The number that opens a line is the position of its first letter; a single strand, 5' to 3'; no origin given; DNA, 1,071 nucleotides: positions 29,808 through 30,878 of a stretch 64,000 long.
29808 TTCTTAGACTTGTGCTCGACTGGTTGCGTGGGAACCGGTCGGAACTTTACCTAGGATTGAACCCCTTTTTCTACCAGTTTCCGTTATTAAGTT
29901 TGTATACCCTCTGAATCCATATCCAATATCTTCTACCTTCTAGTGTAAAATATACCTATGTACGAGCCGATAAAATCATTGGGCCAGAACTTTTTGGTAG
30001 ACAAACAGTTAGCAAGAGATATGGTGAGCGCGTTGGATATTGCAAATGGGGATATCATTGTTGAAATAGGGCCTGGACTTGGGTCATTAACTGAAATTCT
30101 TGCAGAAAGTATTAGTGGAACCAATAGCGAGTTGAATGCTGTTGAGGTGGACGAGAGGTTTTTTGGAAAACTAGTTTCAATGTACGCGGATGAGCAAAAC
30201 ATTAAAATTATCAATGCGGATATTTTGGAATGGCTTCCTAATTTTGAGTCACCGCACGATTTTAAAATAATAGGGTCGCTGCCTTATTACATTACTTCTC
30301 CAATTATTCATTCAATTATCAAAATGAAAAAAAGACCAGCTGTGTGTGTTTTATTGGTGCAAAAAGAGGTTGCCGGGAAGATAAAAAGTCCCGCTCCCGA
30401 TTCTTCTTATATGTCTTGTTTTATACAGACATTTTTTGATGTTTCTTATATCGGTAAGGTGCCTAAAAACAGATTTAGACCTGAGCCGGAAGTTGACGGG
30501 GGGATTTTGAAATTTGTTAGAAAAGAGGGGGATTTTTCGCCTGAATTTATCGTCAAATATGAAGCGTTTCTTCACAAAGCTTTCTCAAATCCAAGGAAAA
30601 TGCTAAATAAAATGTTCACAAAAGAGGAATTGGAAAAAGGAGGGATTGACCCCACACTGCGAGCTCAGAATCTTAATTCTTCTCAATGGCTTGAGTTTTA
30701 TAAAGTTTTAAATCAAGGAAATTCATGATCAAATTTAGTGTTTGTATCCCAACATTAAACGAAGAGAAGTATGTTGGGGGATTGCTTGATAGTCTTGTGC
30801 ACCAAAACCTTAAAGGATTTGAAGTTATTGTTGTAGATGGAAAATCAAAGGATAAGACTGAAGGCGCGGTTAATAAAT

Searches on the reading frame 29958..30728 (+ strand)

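Call 3: search_protein_families(library=pfam, proteins=[window:29958-30728:+], max_evalue=0.01)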
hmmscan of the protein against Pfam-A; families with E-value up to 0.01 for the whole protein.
window:29958-30728:+ (256 aa): 1 family
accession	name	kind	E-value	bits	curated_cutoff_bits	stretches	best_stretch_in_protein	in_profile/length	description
PF00398.26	RrnaAD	-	6e-48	163.7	24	1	6-252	6-262/263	Ribosomal RNA adenine dimethylase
